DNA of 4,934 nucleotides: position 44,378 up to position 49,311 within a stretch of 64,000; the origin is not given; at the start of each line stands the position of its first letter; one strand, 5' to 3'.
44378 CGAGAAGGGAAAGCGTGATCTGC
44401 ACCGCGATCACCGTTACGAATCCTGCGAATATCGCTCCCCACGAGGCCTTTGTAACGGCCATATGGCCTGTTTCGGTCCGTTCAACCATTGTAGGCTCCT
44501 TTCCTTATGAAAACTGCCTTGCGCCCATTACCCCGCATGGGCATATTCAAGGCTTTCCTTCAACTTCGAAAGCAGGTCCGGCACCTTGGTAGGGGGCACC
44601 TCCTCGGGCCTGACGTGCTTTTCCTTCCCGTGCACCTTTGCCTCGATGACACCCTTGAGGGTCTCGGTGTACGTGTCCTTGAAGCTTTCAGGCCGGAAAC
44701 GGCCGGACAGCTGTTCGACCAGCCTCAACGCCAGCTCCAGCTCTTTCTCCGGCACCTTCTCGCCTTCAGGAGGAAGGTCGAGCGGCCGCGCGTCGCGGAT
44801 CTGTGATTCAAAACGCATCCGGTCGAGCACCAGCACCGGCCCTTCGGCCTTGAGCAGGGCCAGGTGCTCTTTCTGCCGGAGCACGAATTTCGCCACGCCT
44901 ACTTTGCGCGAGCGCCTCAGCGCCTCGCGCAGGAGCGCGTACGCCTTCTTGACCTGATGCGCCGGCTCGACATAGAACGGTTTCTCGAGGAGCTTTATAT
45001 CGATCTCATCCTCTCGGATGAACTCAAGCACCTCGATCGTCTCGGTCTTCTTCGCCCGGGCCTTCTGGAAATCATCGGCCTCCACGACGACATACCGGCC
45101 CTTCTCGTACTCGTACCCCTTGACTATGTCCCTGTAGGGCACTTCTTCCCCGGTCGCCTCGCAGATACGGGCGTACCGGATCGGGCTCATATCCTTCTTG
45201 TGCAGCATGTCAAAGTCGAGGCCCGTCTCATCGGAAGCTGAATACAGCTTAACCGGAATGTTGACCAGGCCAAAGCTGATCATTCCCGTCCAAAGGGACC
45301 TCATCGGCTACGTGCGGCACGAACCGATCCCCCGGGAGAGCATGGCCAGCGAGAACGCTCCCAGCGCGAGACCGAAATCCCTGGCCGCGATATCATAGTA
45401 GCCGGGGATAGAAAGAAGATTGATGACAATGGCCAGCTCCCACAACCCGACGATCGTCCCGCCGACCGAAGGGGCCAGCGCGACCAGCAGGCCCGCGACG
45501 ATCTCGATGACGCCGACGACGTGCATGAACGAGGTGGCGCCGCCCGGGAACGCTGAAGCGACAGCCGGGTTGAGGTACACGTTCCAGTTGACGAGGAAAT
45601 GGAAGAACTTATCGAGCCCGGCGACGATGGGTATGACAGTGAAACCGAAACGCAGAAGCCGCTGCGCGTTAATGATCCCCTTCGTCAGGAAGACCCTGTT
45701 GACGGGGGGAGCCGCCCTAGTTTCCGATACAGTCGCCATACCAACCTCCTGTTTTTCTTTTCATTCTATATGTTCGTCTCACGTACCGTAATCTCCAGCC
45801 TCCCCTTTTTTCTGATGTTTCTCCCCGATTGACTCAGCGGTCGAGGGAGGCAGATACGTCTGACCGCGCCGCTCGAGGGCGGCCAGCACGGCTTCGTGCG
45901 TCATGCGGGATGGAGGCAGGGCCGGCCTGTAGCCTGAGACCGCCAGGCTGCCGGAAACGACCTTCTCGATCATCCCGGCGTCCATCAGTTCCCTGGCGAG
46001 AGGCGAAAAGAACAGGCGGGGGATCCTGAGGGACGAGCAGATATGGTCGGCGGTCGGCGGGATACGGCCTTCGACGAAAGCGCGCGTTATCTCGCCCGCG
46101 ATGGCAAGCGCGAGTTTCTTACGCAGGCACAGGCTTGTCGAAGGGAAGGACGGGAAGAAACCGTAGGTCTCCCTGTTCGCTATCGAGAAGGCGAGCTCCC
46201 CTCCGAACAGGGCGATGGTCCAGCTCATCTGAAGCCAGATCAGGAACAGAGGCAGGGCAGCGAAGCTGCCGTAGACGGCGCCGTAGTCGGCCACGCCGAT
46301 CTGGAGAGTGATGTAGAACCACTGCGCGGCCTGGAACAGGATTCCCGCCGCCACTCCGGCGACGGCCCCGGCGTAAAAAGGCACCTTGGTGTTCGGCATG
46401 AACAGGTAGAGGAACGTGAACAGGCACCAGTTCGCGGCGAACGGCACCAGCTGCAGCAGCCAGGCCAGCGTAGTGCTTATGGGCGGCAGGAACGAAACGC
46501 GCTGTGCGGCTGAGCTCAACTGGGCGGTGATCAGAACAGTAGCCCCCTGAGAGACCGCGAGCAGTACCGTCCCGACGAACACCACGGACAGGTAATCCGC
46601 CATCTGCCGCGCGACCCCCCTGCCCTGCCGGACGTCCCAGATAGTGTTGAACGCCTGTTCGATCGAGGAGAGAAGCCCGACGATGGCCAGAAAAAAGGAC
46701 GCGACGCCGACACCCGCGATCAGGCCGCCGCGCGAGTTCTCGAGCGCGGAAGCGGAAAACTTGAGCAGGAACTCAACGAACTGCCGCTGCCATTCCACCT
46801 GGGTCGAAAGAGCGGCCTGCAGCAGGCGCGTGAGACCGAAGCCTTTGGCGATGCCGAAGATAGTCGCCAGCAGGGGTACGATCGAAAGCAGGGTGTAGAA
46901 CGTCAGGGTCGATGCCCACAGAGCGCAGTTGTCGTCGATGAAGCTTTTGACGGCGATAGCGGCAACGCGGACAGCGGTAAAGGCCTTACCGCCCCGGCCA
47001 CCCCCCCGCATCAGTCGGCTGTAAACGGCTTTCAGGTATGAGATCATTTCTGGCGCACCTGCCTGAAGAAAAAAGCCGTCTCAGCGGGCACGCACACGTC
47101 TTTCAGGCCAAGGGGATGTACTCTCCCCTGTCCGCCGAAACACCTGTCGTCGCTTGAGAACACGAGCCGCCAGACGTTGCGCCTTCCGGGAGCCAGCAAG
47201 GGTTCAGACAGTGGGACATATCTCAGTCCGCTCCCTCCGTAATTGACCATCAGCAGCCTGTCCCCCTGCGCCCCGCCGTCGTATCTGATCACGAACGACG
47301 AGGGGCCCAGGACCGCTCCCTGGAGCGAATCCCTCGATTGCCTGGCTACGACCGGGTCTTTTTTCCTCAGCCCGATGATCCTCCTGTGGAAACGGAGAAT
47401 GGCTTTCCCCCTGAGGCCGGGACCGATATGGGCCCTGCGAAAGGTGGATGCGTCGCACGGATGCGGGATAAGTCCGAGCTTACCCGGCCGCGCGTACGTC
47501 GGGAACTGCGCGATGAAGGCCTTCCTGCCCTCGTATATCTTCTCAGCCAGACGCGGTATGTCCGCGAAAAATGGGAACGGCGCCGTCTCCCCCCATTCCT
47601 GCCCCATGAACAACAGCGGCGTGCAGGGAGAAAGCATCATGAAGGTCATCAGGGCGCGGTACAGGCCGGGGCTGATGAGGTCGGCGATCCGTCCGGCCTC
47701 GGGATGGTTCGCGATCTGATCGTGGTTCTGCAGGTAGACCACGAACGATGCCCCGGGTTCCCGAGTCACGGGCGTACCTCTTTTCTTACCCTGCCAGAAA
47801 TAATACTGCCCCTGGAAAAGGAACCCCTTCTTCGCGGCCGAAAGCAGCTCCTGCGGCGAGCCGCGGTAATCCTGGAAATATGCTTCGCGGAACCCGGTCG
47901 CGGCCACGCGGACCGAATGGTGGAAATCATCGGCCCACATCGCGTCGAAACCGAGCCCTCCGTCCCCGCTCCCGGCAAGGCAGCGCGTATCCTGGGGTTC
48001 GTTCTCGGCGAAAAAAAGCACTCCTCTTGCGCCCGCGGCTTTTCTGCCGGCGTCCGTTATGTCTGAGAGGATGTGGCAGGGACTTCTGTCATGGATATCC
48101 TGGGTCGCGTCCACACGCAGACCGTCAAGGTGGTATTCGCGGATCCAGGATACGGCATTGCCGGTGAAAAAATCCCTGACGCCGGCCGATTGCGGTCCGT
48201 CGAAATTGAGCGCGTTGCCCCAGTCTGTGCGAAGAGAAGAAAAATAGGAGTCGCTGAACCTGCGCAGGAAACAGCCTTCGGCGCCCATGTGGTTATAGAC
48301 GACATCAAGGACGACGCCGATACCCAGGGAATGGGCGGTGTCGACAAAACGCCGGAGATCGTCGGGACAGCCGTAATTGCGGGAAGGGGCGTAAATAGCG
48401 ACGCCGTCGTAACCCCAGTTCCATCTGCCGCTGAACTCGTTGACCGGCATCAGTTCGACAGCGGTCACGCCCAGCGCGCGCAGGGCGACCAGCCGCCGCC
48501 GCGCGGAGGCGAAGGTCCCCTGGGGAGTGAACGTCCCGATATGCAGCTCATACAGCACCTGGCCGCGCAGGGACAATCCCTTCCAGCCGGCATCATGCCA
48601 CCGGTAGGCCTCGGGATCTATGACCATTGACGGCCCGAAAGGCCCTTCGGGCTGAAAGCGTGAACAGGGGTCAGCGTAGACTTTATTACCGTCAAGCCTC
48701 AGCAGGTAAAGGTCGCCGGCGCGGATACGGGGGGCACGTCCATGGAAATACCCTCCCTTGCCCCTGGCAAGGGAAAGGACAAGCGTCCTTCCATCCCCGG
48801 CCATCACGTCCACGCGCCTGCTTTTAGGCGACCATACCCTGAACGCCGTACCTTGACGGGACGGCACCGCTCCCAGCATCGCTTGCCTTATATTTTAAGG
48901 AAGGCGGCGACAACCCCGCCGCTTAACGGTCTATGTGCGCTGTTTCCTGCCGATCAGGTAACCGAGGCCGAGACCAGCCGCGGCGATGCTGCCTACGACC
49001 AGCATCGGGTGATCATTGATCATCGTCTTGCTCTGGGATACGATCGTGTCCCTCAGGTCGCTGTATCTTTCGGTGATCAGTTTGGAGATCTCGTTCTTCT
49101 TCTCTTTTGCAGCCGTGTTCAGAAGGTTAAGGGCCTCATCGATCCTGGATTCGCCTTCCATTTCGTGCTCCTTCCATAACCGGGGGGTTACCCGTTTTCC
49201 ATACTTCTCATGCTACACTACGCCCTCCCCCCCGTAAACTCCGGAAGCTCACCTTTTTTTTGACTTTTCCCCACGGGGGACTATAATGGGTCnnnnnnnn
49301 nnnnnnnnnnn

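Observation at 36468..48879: NHEJ (LigD, Ku) embedded in a co-directional stress or dormancy island with trehalose and glycogen genes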

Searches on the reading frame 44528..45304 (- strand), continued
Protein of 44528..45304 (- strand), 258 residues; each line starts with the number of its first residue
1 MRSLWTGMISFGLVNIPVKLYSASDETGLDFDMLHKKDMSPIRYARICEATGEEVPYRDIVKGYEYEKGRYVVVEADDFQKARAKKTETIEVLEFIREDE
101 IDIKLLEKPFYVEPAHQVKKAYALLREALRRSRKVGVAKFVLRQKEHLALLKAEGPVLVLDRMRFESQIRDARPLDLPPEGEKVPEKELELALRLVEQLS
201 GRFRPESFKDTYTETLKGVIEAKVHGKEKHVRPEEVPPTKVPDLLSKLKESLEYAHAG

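Call 71: search_protein_families(library=pfam, proteins=[L013:8743-9294:+, L013:9442-9837:+, L013:52-693:+, L013:13313-14023:-, L068:3586-3951:+, L068:4445-5761:+, L068:5933-6472:+, L068:6747-7658:-, L068:7646-8470:+, L060:12969-14576:-], max_evalue=0.001)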
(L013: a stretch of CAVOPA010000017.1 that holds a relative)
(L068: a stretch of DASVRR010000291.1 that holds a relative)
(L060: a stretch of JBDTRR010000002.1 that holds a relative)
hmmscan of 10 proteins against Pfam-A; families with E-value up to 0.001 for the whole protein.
L013:8743-9294:+ (183 aa): 1 family
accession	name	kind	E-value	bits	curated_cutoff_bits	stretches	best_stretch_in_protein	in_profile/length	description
PF05974.18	DUF892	-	2.1e-46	158.3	23.7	1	5-154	1-151/159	Domain of unknown function (DUF892)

L013:9442-9837:+ (131 aa): 1 family
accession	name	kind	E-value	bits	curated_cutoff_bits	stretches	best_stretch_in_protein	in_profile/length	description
PF11154.13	DUF2934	-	1.8e-13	50.3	22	1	92-125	3-36/37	Protein of unknown function (DUF2934)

L013:52-693:+ (213 aa): 1 family
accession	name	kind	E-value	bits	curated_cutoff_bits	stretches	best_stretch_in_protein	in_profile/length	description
PF00174.25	Oxidored_molyb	-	1.8e-42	145.2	24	1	40-193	2-169/169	Oxidoreductase molybdopterin binding domain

L013:13313-14023:- (236 aa): 4 families
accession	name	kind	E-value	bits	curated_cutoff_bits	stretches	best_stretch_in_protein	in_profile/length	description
PF13419.12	HAD_2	-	3.1e-34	119.1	23.8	1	18-196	1-177/178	Haloacid dehalogenase-like hydrolase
PF00702.32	Hydrolase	-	5.3e-26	92.6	26.4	1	18-191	4-191/191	haloacid dehalogenase-like hydrolase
PF13242.12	Hydrolase_like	-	1.8e-11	44.2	22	1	153-208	3-59/75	HAD-hyrolase-like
PF12710.13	HAD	-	9.6e-11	42.9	27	1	18-188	1-189/189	haloacid dehalogenase-like hydrolase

L068:3586-3951:+ (121 aa): 0 families

L068:4445-5761:+ (438 aa): 0 families

L068:5933-6472:+ (179 aa): 0 families

L068:6747-7658:- (303 aa): 1 family
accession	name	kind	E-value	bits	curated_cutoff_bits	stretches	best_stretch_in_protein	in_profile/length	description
PF03631.20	Virul_fac_BrkB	-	2e-53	182.2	33.7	1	26-281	3-258/259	Virulence factor BrkB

L068:7646-8470:+ (274 aa): 2 families
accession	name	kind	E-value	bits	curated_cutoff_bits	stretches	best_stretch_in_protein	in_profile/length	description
PF03372.29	Exo_endo_phos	-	8.5e-26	91.5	24.5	1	36-263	1-225/225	Endonuclease/Exonuclease/phosphatase family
PF23226.1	Exo_endo_phos_PGAP2IP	-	2.7e-08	33.8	27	1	35-201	6-164/239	PGAP2IP, C-terminal nuclease-like domain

L060:12969-14576:- (535 aa): 4 families
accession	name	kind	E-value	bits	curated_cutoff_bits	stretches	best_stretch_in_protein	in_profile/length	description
PF02518.31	HATPase_c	-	4.4e-20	72.6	26.4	1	261-381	2-109/111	Histidine kinase-, DNA gyrase B-, and HSP90-like ATPase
PF00072.30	Response_reg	-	9.6e-20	71.3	30.2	1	406-518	1-111/111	Response regulator receiver domain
PF00512.31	HisKA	-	7.3e-11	42.4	26.9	1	155-218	3-65/66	His Kinase A (phospho-acceptor) domain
PF13426.13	PAS_9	-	0.00025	21.7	27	1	43-134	8-100/103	PAS domain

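Call 75: search_protein_families(library=pfam, alignment_id=A3, max_evalue=0.0001)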
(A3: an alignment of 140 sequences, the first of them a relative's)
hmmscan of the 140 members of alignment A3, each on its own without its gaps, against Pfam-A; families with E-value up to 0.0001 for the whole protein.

A. member 1, L001:9627-9983:- (118 aa): 0 families

B. families by the number of members that match (of 140 scanned): 98 families (the first 25 are shown)
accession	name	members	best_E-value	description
PF02401.23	LYTB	12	1.1e-66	LytB protein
PF07690.21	MFS_1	6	2.2e-67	Major Facilitator Superfamily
PF13347.12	MFS_2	6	3.8e-14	MFS/sugar transport protein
PF12832.13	MFS_1_like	6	4e-14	MFS_1 like family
PF00083.30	Sugar_tr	6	1.4e-10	Sugar (and other) transporter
PF02518.31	HATPase_c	4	8.9e-32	Histidine kinase-, DNA gyrase B-, and HSP90-like ATPase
PF00072.30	Response_reg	4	3.5e-22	Response regulator receiver domain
PF00512.31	HisKA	4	3.4e-20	His Kinase A (phospho-acceptor) domain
PF07681.17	DoxX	4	2.3e-11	DoxX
PF01987.23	AIM24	3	1.6e-63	Mitochondrial biogenesis AIM24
PF00313.28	CSD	3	4.3e-30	'Cold-shock' DNA-binding domain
PF07332.16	Phage_holin_3_6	3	2e-19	Putative Actinobacterial Holin-X, holin superfamily III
PF13620.12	CarboxypepD_reg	3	7.8e-13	Carboxypeptidase regulatory-like domain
PF02775.26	TPP_enzyme_C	2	2.6e-40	Thiamine pyrophosphate enzyme, C-terminal TPP binding domain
PF03781.23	FGE-sulfatase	2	3.4e-38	Sulfatase-modifying factor enzyme 1-like domain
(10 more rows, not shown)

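Call 80: search_protein_families(library=padloc, proteins=[window:44528-45304:-], max_evalue=0.001)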
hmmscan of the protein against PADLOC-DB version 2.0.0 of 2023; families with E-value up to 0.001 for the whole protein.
window:44528-45304:- (258 aa): 0 families

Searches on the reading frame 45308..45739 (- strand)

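Call 3: search_protein_families(library=pfam, proteins=[window:45308-45739:-])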
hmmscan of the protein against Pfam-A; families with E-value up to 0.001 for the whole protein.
window:45308-45739:- (143 aa): 0 families

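Call 4: search_protein_families(library=ncbifam, proteins=[window:45308-45739:-])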
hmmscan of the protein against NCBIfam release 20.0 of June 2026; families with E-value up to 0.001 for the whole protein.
window:45308-45739:- (143 aa): 0 families

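Call 24: search_protein_families(library=pfam, proteins=[window:45308-45739:-], max_evalue=10)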
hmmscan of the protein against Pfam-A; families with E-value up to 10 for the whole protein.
window:45308-45739:- (143 aa): 3 families
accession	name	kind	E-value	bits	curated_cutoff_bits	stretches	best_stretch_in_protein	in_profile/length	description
PF07681.17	DoxX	-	0.0023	19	23.6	1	28-88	4-61/85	DoxX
PF17319.7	DUF5362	-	0.25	11.7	25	1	69-110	5-44/94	Family of unknown function (DUF5362)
PF02656.20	DUF202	-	2.4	9.1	23.4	1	29-88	14-56/68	Domain of unknown function (DUF202)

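Call 80: search_protein_families(library=padloc, proteins=[window:45308-45739:-], max_evalue=0.001)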
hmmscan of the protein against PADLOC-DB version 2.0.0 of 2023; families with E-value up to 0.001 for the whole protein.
window:45308-45739:- (143 aa): 0 families

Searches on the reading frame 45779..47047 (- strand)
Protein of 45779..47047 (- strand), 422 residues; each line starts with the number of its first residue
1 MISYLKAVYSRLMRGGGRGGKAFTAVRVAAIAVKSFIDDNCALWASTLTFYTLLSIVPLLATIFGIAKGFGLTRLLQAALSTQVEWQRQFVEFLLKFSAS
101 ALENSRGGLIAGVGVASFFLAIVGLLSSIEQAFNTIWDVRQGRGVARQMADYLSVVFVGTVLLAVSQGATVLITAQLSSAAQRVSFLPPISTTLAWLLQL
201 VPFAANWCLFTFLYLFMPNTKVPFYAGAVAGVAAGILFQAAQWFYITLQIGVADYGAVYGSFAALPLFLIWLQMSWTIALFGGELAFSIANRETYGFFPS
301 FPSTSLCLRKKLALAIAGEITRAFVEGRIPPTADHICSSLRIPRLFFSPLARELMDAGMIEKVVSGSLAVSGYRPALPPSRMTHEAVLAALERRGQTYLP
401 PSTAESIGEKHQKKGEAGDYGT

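Call 3: search_protein_families(library=pfam, proteins=[window:45779-47047:-])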
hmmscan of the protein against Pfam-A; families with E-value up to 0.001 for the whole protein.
window:45779-47047:- (422 aa): 1 family
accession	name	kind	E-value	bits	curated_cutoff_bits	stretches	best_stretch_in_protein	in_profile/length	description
PF03631.20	Virul_fac_BrkB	-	8.8e-47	160.3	33.7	1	38-292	2-258/259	Virulence factor BrkB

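Call 4: search_protein_families(library=ncbifam, proteins=[window:45779-47047:-])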
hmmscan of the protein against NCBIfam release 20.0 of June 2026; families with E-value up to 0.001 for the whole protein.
window:45779-47047:- (422 aa): 4 families
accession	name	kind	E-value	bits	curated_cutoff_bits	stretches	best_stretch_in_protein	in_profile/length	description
TIGR00765.1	yihY_not_rbn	subfamily_domain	8.4e-35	120.8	73.15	1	33-290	7-257/259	YihY family inner membrane protein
NF002457.0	PRK01637.1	equivalog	9.1e-33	113.7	307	1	31-293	22-278/295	virulence factor BrkB family protein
NF003256.0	PRK04214.1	equivalog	1.3e-29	103.4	500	1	29-292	20-276/412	ribonuclease BN/unknown domain fusion protein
TIGR00766.1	TIGR00766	equivalog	5.9e-06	25.8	213.65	1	32-269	6-243/263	inner membrane protein YhjD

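Call 80: search_protein_families(library=padloc, proteins=[window:45779-47047:-], max_evalue=0.001)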
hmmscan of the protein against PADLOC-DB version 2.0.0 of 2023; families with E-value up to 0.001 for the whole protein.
window:45779-47047:- (422 aa): 0 families

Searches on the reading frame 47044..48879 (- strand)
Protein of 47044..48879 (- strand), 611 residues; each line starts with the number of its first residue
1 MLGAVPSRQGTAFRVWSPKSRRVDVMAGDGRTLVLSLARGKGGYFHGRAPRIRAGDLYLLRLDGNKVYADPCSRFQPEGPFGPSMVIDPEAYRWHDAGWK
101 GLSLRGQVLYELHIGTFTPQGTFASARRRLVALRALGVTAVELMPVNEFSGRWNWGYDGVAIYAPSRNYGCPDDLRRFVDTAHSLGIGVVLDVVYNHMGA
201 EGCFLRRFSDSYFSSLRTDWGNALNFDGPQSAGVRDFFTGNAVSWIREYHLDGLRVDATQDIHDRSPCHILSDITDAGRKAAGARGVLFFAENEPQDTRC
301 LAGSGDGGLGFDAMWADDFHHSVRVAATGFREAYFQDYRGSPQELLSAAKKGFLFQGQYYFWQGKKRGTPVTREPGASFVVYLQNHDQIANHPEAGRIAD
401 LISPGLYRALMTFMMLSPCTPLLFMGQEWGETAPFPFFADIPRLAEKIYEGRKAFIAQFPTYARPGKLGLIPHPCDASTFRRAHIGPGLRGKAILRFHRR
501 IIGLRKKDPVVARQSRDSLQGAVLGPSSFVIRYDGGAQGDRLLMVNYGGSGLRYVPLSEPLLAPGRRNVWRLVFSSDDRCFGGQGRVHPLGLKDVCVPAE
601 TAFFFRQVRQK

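Call 3: search_protein_families(library=pfam, proteins=[window:47044-48879:-])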
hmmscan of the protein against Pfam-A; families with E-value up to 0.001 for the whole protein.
window:47044-48879:- (611 aa): 3 families
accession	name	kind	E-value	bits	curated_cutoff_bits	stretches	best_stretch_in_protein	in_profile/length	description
PF00128.31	Alpha-amylase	-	1.3e-14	54.8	22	1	127-209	22-103/446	Alpha amylase, catalytic domain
PF11941.14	DUF3459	-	2.2e-08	34.8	22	1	497-587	1-82/90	Domain of unknown function (DUF3459)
PF02922.24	CBM_48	-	3.7e-05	24.4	22.4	1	2-72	2-82/83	Carbohydrate-binding module 48 (Isoamylase N-terminal domain)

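Call 4: search_protein_families(library=ncbifam, proteins=[window:47044-48879:-])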
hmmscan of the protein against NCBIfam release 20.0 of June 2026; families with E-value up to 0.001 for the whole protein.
window:47044-48879:- (611 aa): 37 families (the best 25 are shown)
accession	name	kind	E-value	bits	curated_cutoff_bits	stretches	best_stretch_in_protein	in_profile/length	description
TIGR02402.1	trehalose_TreZ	equivalog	4.3e-165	550.1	538.8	1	12-545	2-535/545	malto-oligosyltrehalose trehalohydrolase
NF003811.1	PRK05402.1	equivalog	7.2e-43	147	741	1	7-259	27-303/619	1,4-alpha-glucan branching protein GlgB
NF008967.0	PRK12313.1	equivalog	5.1e-42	144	577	1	8-260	37-312/633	1,4-alpha-glucan branching protein GlgB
TIGR01515.1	branching_enzym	equivalog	1.9e-36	125.9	463.95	1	8-262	27-295/607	1,4-alpha-glucan branching enzyme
NF009221.0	PRK12568.1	equivalog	1.2e-30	106.2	1270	1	9-262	153-428/745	1,4-alpha-glucan branching enzyme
NF011294.0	PRK14706.1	equivalog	4.8e-27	94.5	1284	1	9-260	41-312/642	1,4-alpha-glucan branching enzyme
NF011293.0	PRK14705.1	equivalog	9.3e-27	93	2376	1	9-259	638-906/1224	1,4-alpha-glucan branching enzyme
TIGR02100.1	glgX_debranch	equivalog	3.9e-21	74.8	640.9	1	84-201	133-273/688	glycogen debranching protein GlgX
TIGR02104.1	pulA_typeI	equivalog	4.2e-17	61.5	504.5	1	106-265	150-326/605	type I pullulanase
NF002983.0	PRK03705.1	equivalog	1e-14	53.6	901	1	83-260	127-339/658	glycogen debranching protein GlgX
NF041321.1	Alpha-amyl_MalA_Halo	equivalog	1.4e-12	46.8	875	1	107-204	260-361/666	alpha-amylase MalA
TIGR02456.1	treS_nterm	equivalog_domain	2.4e-11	42.9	678.35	1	106-203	5-106/539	maltose alpha-D-glucosyltransferase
TIGR02401.1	trehalose_TreY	equivalog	5.2e-11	41.5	498.65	1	121-201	13-93/838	malto-oligosyltrehalose synthase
NF008183.0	PRK10933.1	subfamily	3.6e-09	35.8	535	1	120-245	29-152/551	alpha,alpha-phosphotrehalase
NF011082.0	PRK14510.1-1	equivalog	9.1e-09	33.2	2511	1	103-200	152-271/1410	bifunctional glycogen debranching protein GlgX/4-alpha-glucanotransferase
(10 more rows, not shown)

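Call 80: search_protein_families(library=padloc, proteins=[window:47044-48879:-], max_evalue=0.001)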
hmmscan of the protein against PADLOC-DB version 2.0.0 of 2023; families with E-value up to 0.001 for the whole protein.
window:47044-48879:- (611 aa): 1 family
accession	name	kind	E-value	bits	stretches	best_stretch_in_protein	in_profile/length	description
PDLC01097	C3a214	-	1.2e-18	65.1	1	131-335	102-303/495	GlgB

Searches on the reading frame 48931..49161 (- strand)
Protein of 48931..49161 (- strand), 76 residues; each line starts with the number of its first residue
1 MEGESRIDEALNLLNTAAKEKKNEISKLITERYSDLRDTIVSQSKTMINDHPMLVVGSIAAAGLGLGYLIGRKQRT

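Call 24: search_protein_families(library=pfam, proteins=[window:48931-49161:-], max_evalue=10)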
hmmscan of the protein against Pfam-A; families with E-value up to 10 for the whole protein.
window:48931-49161:- (76 aa): 6 families
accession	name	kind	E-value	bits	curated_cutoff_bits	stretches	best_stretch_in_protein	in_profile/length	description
PF19029.5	DUF883_C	-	0.013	15.6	27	1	48-73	5-30/30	DUF883 C-terminal glycine zipper region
PF06248.19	Zw10_N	-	0.018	16.1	26.3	1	15-48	2-35/93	Centromere/kinetochore Zw10 N-terminal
PF01385.25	OrfB_IS605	-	0.035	14.8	30.5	1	16-63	66-115/120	Probable transposase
PF08112.16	ATP-synt_E_2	-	0.035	14.8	25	1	4-33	6-35/56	ATP synthase epsilon subunit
PF00755.25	Carn_acyltransf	-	0.072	12.1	22.3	1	7-73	482-548/574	Choline/Carnitine o-acyltransferase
PF08292.18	RNA_pol_Rbc25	-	0.17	12.7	25.1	1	27-66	86-117/121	RNA polymerase III subunit Rpc25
